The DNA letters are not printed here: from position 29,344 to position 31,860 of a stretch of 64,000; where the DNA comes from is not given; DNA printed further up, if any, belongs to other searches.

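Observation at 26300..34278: A complete ornithine oxidative-fermentation cluster (ord-ortA-ortB-oraS-oraE-reactivase) joined to an ornithine aminotransferase and proCBA, with no ornithine racemase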

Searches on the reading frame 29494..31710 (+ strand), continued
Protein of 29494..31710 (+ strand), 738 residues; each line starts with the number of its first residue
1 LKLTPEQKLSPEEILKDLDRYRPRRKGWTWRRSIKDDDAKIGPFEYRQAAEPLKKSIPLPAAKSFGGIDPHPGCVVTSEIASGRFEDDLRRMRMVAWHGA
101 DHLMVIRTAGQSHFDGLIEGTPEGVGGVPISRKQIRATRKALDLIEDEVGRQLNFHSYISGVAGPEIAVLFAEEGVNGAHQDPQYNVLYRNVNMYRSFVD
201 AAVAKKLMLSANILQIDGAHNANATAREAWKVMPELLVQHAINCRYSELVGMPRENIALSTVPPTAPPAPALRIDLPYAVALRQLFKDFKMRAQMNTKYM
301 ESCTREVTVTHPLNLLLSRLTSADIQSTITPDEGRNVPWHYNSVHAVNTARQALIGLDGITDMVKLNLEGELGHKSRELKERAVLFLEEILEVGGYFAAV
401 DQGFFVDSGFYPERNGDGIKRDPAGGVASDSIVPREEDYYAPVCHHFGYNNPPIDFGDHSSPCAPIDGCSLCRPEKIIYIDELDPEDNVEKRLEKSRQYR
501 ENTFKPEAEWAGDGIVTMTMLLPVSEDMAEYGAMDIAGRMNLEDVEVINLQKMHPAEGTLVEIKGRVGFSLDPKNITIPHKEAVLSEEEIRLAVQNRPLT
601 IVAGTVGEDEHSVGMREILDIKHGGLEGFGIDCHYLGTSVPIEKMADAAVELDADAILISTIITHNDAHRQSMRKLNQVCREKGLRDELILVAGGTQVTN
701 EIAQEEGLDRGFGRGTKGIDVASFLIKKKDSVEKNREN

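Call 35: find_encoding_contigs(protein=P0007, flank=10000, max_places=3)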
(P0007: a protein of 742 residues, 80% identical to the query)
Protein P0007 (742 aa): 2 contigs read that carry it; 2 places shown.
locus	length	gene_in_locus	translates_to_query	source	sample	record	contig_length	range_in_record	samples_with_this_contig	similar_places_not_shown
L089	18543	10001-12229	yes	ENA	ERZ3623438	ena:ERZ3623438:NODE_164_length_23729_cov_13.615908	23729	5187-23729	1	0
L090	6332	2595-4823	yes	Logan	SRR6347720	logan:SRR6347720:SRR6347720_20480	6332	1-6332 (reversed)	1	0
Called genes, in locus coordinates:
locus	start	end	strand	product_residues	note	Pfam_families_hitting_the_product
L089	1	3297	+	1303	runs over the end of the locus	PF13510:Fer2_4, PF14697:Fer4_21 (weak), PF12838:Fer4_7, PF02662:FlpD, PF13510:Fer2_4, PF07992:Pyr_redox_2, PF12831:FAD_oxidored, PF04324:Fer2_BFD, +16 more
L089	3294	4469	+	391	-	PF01266:DAO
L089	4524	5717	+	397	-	PF00202:Aminotran_3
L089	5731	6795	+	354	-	PF01168:Ala_racemase_N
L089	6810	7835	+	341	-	PF01113:DapB_N, PF19328:DAP_DH_C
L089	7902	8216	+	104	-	PF22010:OrtA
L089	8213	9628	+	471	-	PF00291:PALP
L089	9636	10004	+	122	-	PF16552:OAM_alpha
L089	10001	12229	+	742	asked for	PF09043:Lys-AminoMut_A, PF16554:OAM_dimer, PF02310:B12-binding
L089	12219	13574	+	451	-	PF13941:MutL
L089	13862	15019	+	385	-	PF13433:Peripla_BP_5, PF13458:Peripla_BP_6, PF01094:ANF_receptor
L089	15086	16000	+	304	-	PF02653:BPD_transp_2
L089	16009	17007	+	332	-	PF02653:BPD_transp_2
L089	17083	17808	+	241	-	PF00005:ABC_tran, PF13304:AAA_21 (faint), PF12399:BCA_ABC_TP_C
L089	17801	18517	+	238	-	PF00005:ABC_tran, PF13304:AAA_21 (faint)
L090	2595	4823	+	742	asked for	PF09043:Lys-AminoMut_A, PF16554:OAM_dimer, PF02310:B12-binding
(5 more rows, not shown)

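Call 46: search_solved_structures(query=window:29494-31710:+, max_evalue=1e-10, show_alignments=1)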
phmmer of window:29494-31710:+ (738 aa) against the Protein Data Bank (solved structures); distinct sequences matched with E-value up to 1e-10: 7.
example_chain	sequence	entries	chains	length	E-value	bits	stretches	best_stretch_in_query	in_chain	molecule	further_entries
3kow_A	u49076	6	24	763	0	1094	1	3-734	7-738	D-ornithine aminomutase E component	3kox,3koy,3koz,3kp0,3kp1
1xrs_A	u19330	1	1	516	9.1e-30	106.4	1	73-443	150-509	D-lysine 5,6-aminomutase alpha subunit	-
1xrs_B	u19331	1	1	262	1.2e-29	106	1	503-728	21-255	D-lysine 5,6-aminomutase beta subunit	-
9q1a_C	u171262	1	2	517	2.5e-29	104.9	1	78-418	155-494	D-lysine 5,6-aminomutase alpha subunit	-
8t0v_A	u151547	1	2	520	2.5e-29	104.9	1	78-418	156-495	D-lysine 5,6-aminomutase alpha subunit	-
8t0v_C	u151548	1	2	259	4.9e-29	104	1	504-728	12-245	D-lysine 5,6-aminomutase beta subunit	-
9q1a_A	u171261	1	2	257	5e-29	103.9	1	504-728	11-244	D-lysine 5,6-aminomutase beta subunit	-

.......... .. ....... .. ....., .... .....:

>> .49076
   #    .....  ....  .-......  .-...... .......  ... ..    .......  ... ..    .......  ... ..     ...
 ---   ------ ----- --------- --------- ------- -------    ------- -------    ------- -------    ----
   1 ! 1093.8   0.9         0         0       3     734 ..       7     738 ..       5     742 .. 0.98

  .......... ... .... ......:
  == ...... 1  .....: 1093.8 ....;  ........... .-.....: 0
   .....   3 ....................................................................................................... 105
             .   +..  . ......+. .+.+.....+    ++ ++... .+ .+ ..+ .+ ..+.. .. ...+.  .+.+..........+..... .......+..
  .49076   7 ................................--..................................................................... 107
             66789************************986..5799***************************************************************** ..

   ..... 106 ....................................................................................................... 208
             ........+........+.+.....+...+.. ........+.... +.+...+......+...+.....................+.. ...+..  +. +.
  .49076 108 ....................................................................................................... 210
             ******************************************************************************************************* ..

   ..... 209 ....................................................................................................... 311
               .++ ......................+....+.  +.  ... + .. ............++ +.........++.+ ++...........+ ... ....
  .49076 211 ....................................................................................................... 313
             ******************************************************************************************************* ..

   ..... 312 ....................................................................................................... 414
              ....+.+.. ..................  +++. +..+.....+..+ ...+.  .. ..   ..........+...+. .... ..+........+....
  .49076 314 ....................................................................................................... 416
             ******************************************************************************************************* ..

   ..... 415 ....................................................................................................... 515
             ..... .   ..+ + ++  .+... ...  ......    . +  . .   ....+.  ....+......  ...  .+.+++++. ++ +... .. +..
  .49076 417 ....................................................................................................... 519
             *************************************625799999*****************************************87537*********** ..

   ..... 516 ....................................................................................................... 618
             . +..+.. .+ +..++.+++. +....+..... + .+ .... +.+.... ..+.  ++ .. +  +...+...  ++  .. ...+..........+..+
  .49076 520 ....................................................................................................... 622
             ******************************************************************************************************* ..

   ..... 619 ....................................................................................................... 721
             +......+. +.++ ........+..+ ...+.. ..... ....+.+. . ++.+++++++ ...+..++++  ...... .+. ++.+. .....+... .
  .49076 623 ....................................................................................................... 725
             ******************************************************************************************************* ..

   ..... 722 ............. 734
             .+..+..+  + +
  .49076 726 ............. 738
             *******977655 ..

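Call 60: find_homologous_proteins(query=L089:5731-6795:+, max_evalue=1e-40)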
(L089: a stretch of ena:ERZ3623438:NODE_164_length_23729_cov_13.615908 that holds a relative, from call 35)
Query L089:5731-6795:+ (354 aa): 7898 proteins with E <= 1e-40 among 8000 candidates; the best 120 are listed.
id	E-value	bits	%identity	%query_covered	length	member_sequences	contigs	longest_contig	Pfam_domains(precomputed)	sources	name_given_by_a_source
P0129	3.5e-230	781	100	100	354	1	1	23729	PF01168.27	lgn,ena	-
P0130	6.4e-200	682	87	100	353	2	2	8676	PF01168.27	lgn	-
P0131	1.2e-153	530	68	100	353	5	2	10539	PF01168.27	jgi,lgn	-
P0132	1.2e-140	487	65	99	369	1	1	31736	PF01168.27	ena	-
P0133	1.2e-135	471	59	100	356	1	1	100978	PF01168.27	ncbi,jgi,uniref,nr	ncbi:Predicted amino acid racemase [Anaerobranca californiensis DSM 14826]|jgi:predicted amino acid 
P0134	3.7e-135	469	59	100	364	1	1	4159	PF01168.27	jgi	jgi:ornithine racemase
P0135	9.2e-135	468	59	99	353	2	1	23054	PF01168.27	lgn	-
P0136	1.2e-134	467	59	100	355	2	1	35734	PF01168.27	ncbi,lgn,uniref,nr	ncbi:alanine/ornithine racemase family PLP-dependent enzyme [Anaerobranca gottschalkii]|uniref:Predi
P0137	5.7e-133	462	62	99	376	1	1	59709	PF01168.27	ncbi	ncbi:MAG: alanine/ornithine racemase family PLP-dependent enzyme [Bacillota bacterium]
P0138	8.2e-131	455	58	99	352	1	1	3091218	PF01168.27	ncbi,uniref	ncbi:alanine/ornithine racemase family PLP-dependent enzyme [Proteinivorax tanatarense]|uniref:Alani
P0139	1.0e-130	454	60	99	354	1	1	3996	PF01168.27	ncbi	-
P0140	9.3e-130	451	56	99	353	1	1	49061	PF01168.27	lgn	-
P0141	3.2e-128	446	56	99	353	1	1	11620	PF01168.27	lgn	-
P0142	7.0e-127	442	56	99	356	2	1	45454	PF01168.27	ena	-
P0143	5.3e-126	439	61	90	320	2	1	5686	PF01168.27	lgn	-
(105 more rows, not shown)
